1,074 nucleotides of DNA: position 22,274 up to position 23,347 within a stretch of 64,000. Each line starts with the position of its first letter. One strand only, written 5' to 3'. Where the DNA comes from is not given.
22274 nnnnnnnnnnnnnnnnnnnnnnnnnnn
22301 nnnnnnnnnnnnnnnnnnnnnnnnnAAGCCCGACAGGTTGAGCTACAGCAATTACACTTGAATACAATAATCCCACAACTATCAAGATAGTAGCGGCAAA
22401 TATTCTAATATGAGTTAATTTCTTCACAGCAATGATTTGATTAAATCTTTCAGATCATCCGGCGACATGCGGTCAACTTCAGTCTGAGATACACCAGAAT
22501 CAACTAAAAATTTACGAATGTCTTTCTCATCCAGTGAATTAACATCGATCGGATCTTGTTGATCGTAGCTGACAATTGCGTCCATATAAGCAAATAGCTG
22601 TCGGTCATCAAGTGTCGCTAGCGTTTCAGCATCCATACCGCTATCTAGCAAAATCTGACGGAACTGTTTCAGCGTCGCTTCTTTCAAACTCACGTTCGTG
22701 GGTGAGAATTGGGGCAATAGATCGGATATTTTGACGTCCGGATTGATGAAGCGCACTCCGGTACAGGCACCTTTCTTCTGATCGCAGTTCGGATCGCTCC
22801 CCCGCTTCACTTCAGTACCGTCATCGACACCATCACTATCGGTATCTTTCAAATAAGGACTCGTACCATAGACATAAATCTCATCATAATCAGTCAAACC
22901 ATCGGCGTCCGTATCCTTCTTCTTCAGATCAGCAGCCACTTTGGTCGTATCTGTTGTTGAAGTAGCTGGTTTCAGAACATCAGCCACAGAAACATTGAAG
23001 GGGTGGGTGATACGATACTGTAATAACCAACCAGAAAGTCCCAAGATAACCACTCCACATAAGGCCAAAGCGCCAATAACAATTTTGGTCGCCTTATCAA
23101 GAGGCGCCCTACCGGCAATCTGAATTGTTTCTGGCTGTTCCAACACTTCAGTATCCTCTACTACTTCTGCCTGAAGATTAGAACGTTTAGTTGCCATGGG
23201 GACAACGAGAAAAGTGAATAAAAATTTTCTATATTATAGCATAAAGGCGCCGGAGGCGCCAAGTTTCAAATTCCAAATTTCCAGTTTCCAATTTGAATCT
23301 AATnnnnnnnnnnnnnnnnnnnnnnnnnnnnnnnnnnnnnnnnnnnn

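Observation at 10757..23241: Operon coupling a Ca-binding membrane protein, a 3028-aa Cys-rich secreted giant protein and a VirB6-like protein behind an extended -10 promoter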

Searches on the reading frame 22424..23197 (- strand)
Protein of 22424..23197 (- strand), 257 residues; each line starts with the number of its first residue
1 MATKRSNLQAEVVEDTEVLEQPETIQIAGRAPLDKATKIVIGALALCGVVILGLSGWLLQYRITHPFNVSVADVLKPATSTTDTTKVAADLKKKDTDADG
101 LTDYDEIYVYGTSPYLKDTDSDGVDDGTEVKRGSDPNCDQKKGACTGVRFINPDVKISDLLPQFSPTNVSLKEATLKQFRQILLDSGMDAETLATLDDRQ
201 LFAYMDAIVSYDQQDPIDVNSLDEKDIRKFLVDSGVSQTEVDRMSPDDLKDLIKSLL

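Call 9: search_protein_families(library=pfam, proteins=[window:22424-23197:-], max_evalue=0.01)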
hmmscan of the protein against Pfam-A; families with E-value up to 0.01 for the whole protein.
window:22424-23197:- (257 aa): 1 family
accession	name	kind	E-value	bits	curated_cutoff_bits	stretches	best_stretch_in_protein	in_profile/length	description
PF18884.5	TSP3_bac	-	0.00017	21.8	25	0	118-137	1-20/22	Bacterial TSP3 repeat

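Call 11: search_protein_families(library=ncbifam, proteins=[window:22424-23197:-], max_evalue=0.1)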
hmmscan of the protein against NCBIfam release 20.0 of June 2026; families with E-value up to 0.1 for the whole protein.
window:22424-23197:- (257 aa): 2 families
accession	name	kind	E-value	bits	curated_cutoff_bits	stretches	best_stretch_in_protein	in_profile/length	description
NF033765.2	gliding_CglD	equivalog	1.4e-06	26.4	400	1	86-139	70-130/1124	adventurous gliding motility lipoprotein CglD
NF047639.1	throspo3_MtsD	equivalog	3.5e-05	22.1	800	1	85-144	450-508/651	cell-cell cohesion protein MtsD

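Call 102: search_protein_families(library=pfam, alignment_id=A7, max_evalue=0.01)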
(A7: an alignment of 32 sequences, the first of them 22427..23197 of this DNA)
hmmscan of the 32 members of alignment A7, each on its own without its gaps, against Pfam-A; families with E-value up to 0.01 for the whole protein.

A. member 1, window:22427-23197:- (257 aa): 1 family
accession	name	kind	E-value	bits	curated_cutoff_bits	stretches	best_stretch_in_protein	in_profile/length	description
PF18884.5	TSP3_bac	-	0.00017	21.8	25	0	118-137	1-20/22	Bacterial TSP3 repeat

B. families by the number of members that match (of 32 scanned): 5 families
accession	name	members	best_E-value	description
PF18884.5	TSP3_bac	28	4.3e-14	Bacterial TSP3 repeat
PF15990.10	UPF0767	1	6.2e-05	UPF0767 family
PF12575.13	Pox_EPC_I2-L1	1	0.0033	Poxvirus entry protein complex L1 and I2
PF11239.13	DUF3040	1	0.0039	Protein of unknown function (DUF3040)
PF13202.12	EF-hand_5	1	0.008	EF hand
